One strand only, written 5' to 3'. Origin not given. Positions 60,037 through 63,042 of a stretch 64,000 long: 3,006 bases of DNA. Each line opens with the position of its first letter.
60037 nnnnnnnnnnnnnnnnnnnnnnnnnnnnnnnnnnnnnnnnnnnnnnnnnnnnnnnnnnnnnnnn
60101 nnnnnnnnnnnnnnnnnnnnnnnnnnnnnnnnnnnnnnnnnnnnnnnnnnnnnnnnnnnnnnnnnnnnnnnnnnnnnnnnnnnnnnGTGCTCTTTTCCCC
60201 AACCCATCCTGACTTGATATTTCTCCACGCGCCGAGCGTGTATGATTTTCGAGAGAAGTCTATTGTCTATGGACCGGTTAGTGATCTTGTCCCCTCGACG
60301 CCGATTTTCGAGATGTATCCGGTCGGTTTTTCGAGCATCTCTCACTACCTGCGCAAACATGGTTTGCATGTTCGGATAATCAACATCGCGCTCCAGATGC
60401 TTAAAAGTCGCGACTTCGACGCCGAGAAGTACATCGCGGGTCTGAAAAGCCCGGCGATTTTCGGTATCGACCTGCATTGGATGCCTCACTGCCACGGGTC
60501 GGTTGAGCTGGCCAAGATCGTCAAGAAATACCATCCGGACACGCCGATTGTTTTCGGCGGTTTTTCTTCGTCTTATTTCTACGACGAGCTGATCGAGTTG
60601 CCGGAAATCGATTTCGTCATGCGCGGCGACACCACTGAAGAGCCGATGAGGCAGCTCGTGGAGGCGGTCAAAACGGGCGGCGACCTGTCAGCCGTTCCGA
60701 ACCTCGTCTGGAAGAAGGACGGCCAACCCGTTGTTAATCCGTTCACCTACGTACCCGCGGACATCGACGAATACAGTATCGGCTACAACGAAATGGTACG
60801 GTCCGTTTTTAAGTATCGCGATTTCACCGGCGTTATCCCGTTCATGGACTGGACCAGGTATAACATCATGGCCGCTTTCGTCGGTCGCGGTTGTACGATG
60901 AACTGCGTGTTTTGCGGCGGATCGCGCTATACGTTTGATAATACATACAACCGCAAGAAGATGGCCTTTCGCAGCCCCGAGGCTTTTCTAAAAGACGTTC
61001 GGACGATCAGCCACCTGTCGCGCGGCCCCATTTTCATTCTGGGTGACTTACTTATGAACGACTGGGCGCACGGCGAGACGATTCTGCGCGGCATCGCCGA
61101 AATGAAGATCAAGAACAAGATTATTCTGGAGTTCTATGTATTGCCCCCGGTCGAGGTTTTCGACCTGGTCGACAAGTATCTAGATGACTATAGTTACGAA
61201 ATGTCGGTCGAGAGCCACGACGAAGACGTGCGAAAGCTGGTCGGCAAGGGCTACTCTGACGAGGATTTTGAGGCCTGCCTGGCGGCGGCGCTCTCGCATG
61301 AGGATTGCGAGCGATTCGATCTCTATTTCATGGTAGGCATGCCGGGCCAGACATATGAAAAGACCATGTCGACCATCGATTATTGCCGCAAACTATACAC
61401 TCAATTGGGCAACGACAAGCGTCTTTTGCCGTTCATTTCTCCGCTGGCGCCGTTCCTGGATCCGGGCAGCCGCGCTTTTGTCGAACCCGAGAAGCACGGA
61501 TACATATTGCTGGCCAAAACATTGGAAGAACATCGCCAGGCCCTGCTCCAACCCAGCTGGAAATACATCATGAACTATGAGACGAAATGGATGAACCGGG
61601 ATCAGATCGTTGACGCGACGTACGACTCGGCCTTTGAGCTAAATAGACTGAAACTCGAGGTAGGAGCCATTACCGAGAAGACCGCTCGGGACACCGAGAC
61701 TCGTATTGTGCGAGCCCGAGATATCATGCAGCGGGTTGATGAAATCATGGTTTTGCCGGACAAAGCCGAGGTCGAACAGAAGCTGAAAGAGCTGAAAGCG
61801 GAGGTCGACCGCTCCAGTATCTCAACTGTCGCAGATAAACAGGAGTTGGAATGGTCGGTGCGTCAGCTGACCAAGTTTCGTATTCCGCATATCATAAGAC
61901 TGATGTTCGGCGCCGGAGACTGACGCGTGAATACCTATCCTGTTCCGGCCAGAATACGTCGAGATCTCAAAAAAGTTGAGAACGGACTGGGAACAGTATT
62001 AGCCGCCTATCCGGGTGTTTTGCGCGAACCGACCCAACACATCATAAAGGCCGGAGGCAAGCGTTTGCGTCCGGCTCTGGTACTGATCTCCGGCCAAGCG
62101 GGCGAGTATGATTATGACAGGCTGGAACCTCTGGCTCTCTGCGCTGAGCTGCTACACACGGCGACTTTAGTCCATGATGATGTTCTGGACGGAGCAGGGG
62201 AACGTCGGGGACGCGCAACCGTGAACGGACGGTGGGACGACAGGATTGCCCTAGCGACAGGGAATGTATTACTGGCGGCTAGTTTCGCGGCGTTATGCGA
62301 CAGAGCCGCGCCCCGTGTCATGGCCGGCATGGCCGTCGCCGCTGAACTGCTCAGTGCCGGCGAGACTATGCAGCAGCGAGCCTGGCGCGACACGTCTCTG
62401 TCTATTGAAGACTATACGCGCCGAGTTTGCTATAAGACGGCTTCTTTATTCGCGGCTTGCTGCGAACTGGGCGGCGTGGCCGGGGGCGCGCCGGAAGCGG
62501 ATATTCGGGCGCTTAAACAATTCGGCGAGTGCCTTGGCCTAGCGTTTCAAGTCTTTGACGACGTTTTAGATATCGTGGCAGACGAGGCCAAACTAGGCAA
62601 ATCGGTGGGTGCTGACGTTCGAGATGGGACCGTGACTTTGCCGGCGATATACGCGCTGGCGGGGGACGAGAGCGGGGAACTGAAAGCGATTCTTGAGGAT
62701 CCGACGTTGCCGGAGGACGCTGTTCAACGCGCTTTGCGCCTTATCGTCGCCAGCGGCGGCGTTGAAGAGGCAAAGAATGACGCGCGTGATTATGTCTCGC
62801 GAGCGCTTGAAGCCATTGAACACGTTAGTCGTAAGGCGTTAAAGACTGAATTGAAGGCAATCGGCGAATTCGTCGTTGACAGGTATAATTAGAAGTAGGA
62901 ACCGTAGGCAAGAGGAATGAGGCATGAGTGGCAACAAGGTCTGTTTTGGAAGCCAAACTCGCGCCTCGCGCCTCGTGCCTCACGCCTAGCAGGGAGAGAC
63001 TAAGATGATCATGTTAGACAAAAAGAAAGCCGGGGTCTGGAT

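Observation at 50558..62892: Isoprenoid-quinone-like biosynthesis cluster embedded in the cytochrome island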

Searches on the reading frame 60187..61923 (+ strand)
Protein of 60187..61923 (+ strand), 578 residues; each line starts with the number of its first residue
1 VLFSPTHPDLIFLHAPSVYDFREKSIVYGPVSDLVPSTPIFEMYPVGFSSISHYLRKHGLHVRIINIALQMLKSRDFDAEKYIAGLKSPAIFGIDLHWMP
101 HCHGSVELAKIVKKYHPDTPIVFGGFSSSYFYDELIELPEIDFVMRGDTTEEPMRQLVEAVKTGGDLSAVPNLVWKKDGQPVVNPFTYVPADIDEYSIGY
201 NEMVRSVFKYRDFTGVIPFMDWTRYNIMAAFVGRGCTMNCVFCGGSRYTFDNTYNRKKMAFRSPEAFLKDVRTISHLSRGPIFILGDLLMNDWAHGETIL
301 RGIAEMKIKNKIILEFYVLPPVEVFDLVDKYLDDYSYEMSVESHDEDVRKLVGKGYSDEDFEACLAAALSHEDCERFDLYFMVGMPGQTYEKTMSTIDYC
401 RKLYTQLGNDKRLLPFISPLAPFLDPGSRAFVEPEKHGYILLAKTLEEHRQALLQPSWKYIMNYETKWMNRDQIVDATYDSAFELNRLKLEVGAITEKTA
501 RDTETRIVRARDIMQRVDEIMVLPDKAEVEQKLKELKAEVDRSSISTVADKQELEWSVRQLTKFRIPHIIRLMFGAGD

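Call 3: search_protein_families(library=pfam, proteins=[window:60187-61923:+], max_evalue=0.01)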
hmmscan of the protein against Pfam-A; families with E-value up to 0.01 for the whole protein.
window:60187-61923:+ (578 aa): 2 families
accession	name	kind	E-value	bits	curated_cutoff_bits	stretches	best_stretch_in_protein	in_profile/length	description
PF04055.27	Radical_SAM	-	3e-14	54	29.5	1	232-399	3-165/166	Radical SAM superfamily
PF02310.24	B12-binding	-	2.4e-12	47.2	32.1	1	41-151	10-115/121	B12 binding domain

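Call 5: search_protein_families(library=ncbifam, proteins=[window:60187-61923:+], max_evalue=0.01)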
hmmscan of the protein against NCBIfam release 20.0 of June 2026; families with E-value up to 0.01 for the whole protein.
window:60187-61923:+ (578 aa): 16 families
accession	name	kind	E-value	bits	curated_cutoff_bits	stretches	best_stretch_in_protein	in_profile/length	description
TIGR04190.1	B12_SAM_Ta0216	equivalog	1.3e-195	651.2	500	1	9-551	1-540/554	TIGR04190 family B12-binding domain/radical SAM domain protein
TIGR04367.1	HpnR_B12_rSAM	equivalog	1.1e-18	67.1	650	1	41-350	18-302/490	hopanoid C-3 methylase HpnR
TIGR02026.1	BchE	equivalog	2.5e-12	46.4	481.35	1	44-287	21-247/497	magnesium-protoporphyrin IX monomethyl ester anaerobic oxidative cyclase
TIGR04013.1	B12_SAM_MJ_1487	hypoth_equivalog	3.5e-11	42.6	251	1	108-248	59-172/382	TIGR04013 family B12-binding domain/radical SAM domain-containing protein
TIGR03471.1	HpnJ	equivalog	1.3e-10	40.8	577.6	1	103-403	82-365/472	hopanoid biosynthesis associated radical SAM protein HpnJ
NF038361.1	rSAM_Sden_1168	equivalog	1.5e-10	40.3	575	1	107-274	159-322/560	Sden_1168 family B12-binding radical SAM P-methyltransferase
TIGR04479.1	bcpD_PhpK_rSAM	subfamily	9.4e-09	34.2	600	1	41-402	68-408/504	PhpK family radical SAM P-methyltransferase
TIGR04385.1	B12_rSAM_cofa1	equivalog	4.2e-08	32.8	450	1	42-247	17-215/438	B12 lower ligand biosynthesis radical SAM protein BzaD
TIGR04072.2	rSAM_ladder_B12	equivalog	1.3e-07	30.6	360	1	41-170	14-149/443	lipid biosynthesis B12-binding/radical SAM protein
TIGR03975.1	rSAM_ocin_1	subfamily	3.9e-06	25.6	281.85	1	104-315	143-345/606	RiPP maturation radical SAM C-methyltransferase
NF050148.1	rSAM_ApyD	equivalog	6e-05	21.6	750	1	106-255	91-226/645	RiPP biosynthesis radical SAM protein ApyD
TIGR03960.1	rSAM_fuse_unch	hypoth_equivalog_domain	8.7e-05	21.2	462.3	1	215-405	242-426/605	TIGR03960 family B12-binding radical SAM protein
NF033712.0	B12_rSAM_KedN5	subfamily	0.00034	19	700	1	107-243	80-211/624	KedN5 family methylcobalamin-dependent radical SAM C-methyltransferase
TIGR04014.1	B12_SAM_MJ_0865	equivalog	0.0041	16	360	0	110-219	59-162/434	methyl-coenzyme M reductase glutamine C-methyltransferase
TIGR01579.1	MiaB-like-C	equivalog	0.0046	16.3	357.05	0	337-403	252-318/416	tRNA (N(6)-L-threonylcarbamoyladenosine(37)-C(2))-methylthiotransferase MtaB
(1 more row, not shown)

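Call 18: search_solved_structures(query=window:60187-61923:+, max_evalue=0.01)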
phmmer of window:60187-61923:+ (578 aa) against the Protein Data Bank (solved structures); distinct sequences matched with E-value up to 0.01: 0.

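Call 23: find_homologous_proteins(query=window:60187-61923:+)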
Query window:60187-61923:+ (578 aa): 7019 proteins with E <= 0.001 among 8000 candidates; the best 120 are listed.
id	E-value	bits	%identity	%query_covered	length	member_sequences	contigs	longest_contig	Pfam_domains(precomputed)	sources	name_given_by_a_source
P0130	0.0e+0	1344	100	100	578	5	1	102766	PF04055.28,PF26023.1,PF02310.25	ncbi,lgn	-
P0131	0.0e+0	1202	88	100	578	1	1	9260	PF04055.28,PF02310.25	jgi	jgi:B12-binding domain/radical SAM domain protein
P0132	0.0e+0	1134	83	100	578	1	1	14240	PF04055.28,PF02310.25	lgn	-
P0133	0.0e+0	1124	82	100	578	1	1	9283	PF04055.28,PF02310.25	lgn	-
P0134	0.0e+0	1069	78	100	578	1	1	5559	PF04055.28,PF02310.25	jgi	jgi:B12-binding domain/radical SAM domain protein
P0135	0.0e+0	1067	79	100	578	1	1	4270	PF04055.28,PF02310.25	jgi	jgi:B12-binding domain/radical SAM domain protein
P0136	0.0e+0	1062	78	100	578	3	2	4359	PF04055.28,PF02310.25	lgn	-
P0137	0.0e+0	1060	78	100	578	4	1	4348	PF04055.28,PF02310.25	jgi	-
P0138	0.0e+0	1060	78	100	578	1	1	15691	PF04055.28,PF02310.25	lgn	-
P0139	0.0e+0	1027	76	100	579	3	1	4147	PF04055.28,PF02310.25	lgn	-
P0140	0.0e+0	1013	75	100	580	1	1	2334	PF04055.28,PF02310.25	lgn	-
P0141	2.4e-249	847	63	99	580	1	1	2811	PF04055.28,PF02310.25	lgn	-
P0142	7.0e-243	825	61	99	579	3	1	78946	PF04055.28,PF02310.25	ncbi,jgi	jgi:B12-binding domain/radical SAM domain protein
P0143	5.1e-235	799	60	98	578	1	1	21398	PF04055.28,PF02310.25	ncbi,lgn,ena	-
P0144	3.4e-234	797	60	99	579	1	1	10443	PF04055.28,PF02310.25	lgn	-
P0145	3.2e-230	783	58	99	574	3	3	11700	PF04055.28,PF02310.25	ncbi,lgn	ncbi:MAG: TIGR04190 family B12-binding domain/radical SAM domain protein [Actinomycetota bacterium]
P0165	2.7e-200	685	53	98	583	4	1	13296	PF04055.28,PF02310.25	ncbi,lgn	ncbi:MAG: TIGR04190 family B12-binding domain/radical SAM domain protein [Actinomycetota bacterium]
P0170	6.7e-199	680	53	98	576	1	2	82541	PF04055.28,PF02310.25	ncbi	ncbi:MAG: TIGR04190 family B12-binding domain/radical SAM domain protein [Candidatus Hydrothermarcha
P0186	2.3e-192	658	51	95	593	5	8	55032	PF04055.28,PF02310.25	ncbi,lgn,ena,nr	ncbi:MAG: TIGR04190 family B12-binding domain/radical SAM domain protein [Actinobacteria bacterium]|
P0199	1.1e-190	653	49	98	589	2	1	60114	PF04055.28,PF02310.25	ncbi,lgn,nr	ncbi:MAG: TIGR04190 family B12-binding domain/radical SAM domain protein [bacterium]|nr:TIGR04190 fa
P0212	3.5e-189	648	51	96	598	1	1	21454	PF04055.28,PF02310.25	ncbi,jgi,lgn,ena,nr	ncbi:MAG TPA: TIGR04190 family B12-binding domain/radical SAM domain protein [Anaerolineaceae bacter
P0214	4.3e-189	648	51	98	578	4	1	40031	PF04055.28,PF02310.25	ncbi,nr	ncbi:MAG: TIGR04190 family B12-binding domain/radical SAM domain protein [Deltaproteobacteria bacter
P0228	1.7e-188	646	52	95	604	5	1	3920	PF04055.28,PF02310.25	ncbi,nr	ncbi:MAG TPA: TIGR04190 family B12-binding domain/radical SAM domain protein [Coriobacteriia bacteri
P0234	2.7e-188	645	51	96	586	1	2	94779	PF04055.28,PF02310.25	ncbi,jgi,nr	ncbi:MAG: TIGR04190 family B12-binding domain/radical SAM domain protein [Actinobacteria bacterium]|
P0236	3.1e-188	645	52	95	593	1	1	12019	PF04055.28,PF02310.25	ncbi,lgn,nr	ncbi:MAG: TIGR04190 family B12-binding domain/radical SAM domain protein [Coriobacteriia bacterium]|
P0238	4.5e-188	644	52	95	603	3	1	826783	PF04055.28,PF02310.25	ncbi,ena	-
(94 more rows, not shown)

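Call 24: find_encoding_contigs(protein=P0214, flank=6000, max_places=1)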
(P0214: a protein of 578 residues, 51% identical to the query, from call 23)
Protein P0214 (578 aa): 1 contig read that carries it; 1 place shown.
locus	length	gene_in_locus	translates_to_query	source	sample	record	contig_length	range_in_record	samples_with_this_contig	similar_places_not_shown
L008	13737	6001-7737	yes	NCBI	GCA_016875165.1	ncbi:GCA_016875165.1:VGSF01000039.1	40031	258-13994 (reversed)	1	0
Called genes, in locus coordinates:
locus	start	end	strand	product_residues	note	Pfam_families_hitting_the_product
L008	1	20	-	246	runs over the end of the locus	PF02683:DsbD_TM, PF13386:DsbD_2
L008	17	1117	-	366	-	PF02470:MlaD, PF28544:Helical_needle (weak)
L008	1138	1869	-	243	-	PF00005:ABC_tran, PF13304:AAA_21 (faint)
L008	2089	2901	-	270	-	PF02405:MlaE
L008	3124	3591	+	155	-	PF04343:DUF488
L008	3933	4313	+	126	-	-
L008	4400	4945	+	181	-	-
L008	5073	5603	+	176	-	PF07929:PRiA4_ORF3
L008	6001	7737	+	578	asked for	PF02310:B12-binding, PF04055:Radical_SAM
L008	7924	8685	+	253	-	PF01546:Peptidase_M20, PF00389:2-Hacid_dh, PF02826:2-Hacid_dh_C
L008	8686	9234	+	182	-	PF02826:2-Hacid_dh_C, PF22548:AEP-TOTE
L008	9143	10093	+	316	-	PF04851:ResIII, PF00271:Helicase_C (weak)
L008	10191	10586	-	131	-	PF18480:DUF5615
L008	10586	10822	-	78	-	PF04255:DUF433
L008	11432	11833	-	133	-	PF01850:PIN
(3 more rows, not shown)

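Call 25: find_encoding_contigs(protein=P0238, flank=6000, max_places=1)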
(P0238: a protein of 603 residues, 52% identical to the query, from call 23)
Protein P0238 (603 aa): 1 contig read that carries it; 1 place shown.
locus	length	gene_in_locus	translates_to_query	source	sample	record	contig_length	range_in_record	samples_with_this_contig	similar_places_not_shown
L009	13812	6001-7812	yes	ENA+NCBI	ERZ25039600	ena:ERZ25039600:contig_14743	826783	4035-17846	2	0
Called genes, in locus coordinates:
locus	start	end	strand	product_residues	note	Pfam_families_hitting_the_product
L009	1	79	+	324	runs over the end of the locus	PF02397:Bac_transf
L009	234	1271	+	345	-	-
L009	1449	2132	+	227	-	-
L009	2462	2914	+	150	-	-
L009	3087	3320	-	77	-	-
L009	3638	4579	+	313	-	PF14522:Cytochrome_C7 (faint), PF14537:Cytochrom_c3_2 (faint), PF09699:Paired_CXXCH_1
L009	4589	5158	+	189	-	PF03264:Cytochrom_NNT, PF02085:Cytochrom_CIII (faint), PF14537:Cytochrom_c3_2 (faint)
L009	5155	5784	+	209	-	-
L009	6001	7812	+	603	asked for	PF02310:B12-binding, PF04055:Radical_SAM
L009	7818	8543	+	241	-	PF01209:Ubie_methyltran, PF13489:Methyltransf_23, PF13847:Methyltransf_31, PF08241:Methyltransf_11, PF08242:Methyltransf_12, PF13649:Methyltransf_25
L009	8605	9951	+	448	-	PF22039:HUTI_composite_bact, PF01979:Amidohydro_1, PF07969:Amidohydro_3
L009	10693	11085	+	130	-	-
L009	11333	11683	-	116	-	PF01740:STAS, PF13466:STAS_2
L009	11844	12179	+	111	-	PF01740:STAS, PF13466:STAS_2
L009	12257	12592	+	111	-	PF02416:TatA_B_E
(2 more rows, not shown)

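Call 26: find_encoding_contigs(protein=P0170, flank=6000, max_places=1)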
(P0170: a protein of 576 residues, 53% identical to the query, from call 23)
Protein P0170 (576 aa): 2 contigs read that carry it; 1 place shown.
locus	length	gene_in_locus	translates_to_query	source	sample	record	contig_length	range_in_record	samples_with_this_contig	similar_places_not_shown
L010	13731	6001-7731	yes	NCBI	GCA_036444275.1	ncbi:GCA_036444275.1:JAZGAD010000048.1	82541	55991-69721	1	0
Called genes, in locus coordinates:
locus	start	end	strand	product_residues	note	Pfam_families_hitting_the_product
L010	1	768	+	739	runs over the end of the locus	PF12838:Fer4_7, PF13187:Fer4_9, PF13237:Fer4_10 (weak), PF14697:Fer4_21, PF00037:Fer4, PF02662:FlpD, PF12838:Fer4_7 (weak), PF14697:Fer4_21 (weak), +3 more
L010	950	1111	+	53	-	-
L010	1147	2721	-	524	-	PF14522:Cytochrome_C7 (faint), PF14537:Cytochrom_c3_2 (faint)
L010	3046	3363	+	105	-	PF10643:Cytochrome-c551 (weak), PF09098:Dehyd-heme_bind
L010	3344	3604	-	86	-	-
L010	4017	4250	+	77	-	PF14076:DUF4258 (weak)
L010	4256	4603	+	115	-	-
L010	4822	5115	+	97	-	-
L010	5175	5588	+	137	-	PF20587:DUF6789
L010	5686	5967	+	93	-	-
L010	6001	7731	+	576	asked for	PF02310:B12-binding, PF04055:Radical_SAM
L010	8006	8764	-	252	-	PF03692:CxxCxxCC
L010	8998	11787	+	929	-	PF04879:Molybdop_Fe4S4, PF00384:Molybdopterin, PF01568:Molydop_binding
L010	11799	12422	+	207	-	PF12838:Fer4_7 (weak), PF13237:Fer4_10, PF13247:Fer4_11, PF12838:Fer4_7, PF13187:Fer4_9 (weak), PF14697:Fer4_21 (weak), PF00037:Fer4, PF12837:Fer4_6, +2 more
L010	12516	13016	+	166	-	-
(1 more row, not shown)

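Call 48: find_related_loci(query=A2, collection=metagenome_contigs, flank=8000)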
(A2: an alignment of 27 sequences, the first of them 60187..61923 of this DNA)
Query A2 (578 aa) in metagenome_contigs; peptide patterns used: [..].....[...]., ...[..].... (x = any residue, [..] = any of these).
600 stretches matched a pattern (row limit reached: there are more); 546 encode a relative of the query (tblastn E <= 1e-3); the best 80 are kept; 80 distinct loci.
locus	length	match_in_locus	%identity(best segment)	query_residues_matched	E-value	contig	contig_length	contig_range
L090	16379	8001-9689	51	8-575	0e+0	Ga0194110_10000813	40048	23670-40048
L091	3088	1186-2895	50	6-577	0e+0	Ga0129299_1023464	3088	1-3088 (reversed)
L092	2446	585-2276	49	7-575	0e+0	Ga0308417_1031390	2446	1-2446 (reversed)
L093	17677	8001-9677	49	8-555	0e+0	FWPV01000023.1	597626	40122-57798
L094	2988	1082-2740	51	3-556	0e+0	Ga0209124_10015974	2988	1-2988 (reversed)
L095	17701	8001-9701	49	8-562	0e+0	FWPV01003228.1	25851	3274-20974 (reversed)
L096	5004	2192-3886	50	8-577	0e+0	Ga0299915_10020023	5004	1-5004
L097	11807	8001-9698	49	9-574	0e+0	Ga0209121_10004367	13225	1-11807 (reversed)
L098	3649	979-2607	50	9-555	0e+0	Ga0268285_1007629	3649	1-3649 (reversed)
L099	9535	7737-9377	50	9-558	0e+0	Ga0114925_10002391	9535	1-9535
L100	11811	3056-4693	50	9-558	0e+0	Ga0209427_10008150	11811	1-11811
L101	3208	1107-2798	50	8-575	0e+0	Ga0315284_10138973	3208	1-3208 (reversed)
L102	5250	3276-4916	50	9-558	0e+0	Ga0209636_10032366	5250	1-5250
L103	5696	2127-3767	49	9-556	0e+0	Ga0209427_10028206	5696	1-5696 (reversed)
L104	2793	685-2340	49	3-555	0e+0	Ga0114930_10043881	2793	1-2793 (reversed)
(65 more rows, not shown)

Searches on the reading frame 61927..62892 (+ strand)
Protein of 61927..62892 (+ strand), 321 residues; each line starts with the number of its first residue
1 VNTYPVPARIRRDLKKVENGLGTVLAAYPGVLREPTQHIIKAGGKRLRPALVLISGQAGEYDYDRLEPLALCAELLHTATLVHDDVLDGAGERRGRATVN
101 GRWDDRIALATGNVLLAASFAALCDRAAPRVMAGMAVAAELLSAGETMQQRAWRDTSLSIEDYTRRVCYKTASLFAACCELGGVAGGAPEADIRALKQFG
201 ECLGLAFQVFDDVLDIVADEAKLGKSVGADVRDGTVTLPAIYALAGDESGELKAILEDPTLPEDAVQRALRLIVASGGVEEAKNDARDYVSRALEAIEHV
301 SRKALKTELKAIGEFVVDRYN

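Call 4: search_protein_families(library=pfam, proteins=[window:61927-62892:+], max_evalue=0.01)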
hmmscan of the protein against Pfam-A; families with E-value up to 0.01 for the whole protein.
window:61927-62892:+ (321 aa): 1 family
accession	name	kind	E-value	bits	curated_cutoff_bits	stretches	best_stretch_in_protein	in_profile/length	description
PF00348.22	polyprenyl_synt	-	3e-64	217.1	27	1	31-272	3-250/251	Polyprenyl synthetase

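Call 41: search_solved_structures(query=window:61927-62892:+, max_evalue=1e-20)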
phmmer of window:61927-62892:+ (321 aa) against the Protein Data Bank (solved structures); distinct sequences matched with E-value up to 1e-20: 89 (the best 60 are shown).
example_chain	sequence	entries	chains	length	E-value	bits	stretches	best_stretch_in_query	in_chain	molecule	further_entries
9kp1_B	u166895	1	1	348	6.1e-55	190.1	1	13-317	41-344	Heptaprenyl diphosphate synthase component 2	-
3mzv_A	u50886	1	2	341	1.4e-52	182.3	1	32-319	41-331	Decaprenyl diphosphate synthase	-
4jxn_A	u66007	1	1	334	1.5e-51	179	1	31-321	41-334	Octaprenyl-diphosphate synthase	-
5h9d_A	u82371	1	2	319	3.9e-49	171.1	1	10-300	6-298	Farnesyl pyrophosphate synthetase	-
3lmd_A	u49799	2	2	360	4.7e-49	170.8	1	7-319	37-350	Geranylgeranyl pyrophosphate synthase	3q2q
9k99_A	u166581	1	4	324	1.2e-45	159.6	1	11-319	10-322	Solanesyl diphosphate synthase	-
9imq_A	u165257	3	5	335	1.7e-45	159.1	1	8-319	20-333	Nonaprenyl diphosphate synthase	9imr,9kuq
1wy0_A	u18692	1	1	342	7.6e-45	157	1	8-319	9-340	geranylgeranyl pyrophosphate synthetase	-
9kbk_A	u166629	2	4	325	1e-44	156.6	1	11-319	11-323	Probable solanesyl-diphosphate synthase 3, chloroplastic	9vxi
9jsc_A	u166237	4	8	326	1e-44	156.6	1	11-319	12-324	Probable solanesyl-diphosphate synthase 3, chloroplastic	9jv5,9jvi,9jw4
9jqs_A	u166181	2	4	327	1e-44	156.6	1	11-319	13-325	Probable solanesyl-diphosphate synthase 3, chloroplastic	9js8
9jv9_A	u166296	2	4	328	1e-44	156.6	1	11-319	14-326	Probable solanesyl-diphosphate synthase 3, chloroplastic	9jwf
9kaf_A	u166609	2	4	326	1.1e-44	156.5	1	11-319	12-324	Probable solanesyl-diphosphate synthase 3, chloroplastic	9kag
9jr6_A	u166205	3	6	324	1.1e-44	156.5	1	11-319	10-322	Probable solanesyl-diphosphate synthase 3, chloroplastic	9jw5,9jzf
9ims_A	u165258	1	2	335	2.6e-43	152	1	8-319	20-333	Nonaprenyl diphosphate synthase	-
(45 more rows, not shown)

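Call 43: search_protein_families(library=ncbifam, proteins=[window:61927-62892:+], max_evalue=0.01)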
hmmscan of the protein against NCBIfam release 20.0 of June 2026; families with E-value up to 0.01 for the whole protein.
window:61927-62892:+ (321 aa): 16 families
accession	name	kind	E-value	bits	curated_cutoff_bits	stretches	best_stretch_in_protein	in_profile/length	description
TIGR02748.1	GerC3_HepT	equivalog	9.6e-73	245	456.55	1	9-319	8-317/319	heptaprenyl diphosphate synthase component II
TIGR02749.1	prenyl_cyano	equivalog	8.3e-64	215.6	383.2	1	9-319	9-320/322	solanesyl diphosphate synthase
NF040698.1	IdsA_Meth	equivalog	2e-59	201.4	468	1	17-320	14-327/328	short chain isoprenyl diphosphate synthase IdsA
NF045628.1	HxpDPsynlarge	equivalog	3.3e-58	197.2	500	1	12-317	3-307/311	hexaprenyl-diphosphate synthase large subunit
NF041169.1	f2_encap_cargo4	exception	1.7e-56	191.9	450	1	33-319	39-332/334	family 2 encapsulin nanocompartment cargo protein polyprenyl transferase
NF042417.1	NPPPS_Mycobact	equivalog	7.8e-54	182.9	600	1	9-320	21-334/335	nonaprenyl/(2E,6E)-farnesyl/geranylgeranyl diphosphat synthase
NF041003.1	GGPP_syn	equivalog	6.2e-51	173.4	500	1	15-319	11-324/326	geranylgeranyl diphosphate synthase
NF045549.1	GGPPsyn_IdsB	equivalog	2.3e-44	151.9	475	1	41-319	62-344/346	geranylgeranyl diphosphate synthase IdsB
NF008140.0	PRK10888.1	equivalog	8e-44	150.2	412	1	36-319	36-321/323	octaprenyl diphosphate synthase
NF045485.1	FPPsyn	subfamily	9.3e-43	146.4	275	1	15-248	6-252/288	farnesyl diphosphate synthase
NF045685.1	GGPPSynCrtE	equivalog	6e-37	127.3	460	1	15-245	12-254/293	geranylgeranyl diphosphate synthase CrtE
NF040789.2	gerfarn_diphsyn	equivalog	5.6e-30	104.7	560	1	28-319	30-343/345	geranylfarnesyl diphosphate synthase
NF040627.1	GFPS_Meth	equivalog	4.9e-29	101.7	600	1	17-242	12-230/285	geranylfarnesyl diphosphate synthase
NF007877.0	PRK10581.1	equivalog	1.4e-28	100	321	1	36-245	36-257/299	(2E,6E)-farnesyl diphosphate synthase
NF042416.1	GFPPS_Mycobact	equivalog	6.9e-21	74.6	600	2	139-301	162-329/350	bifunctional (2E,6E)-farnesyl/geranyl diphosphate synthase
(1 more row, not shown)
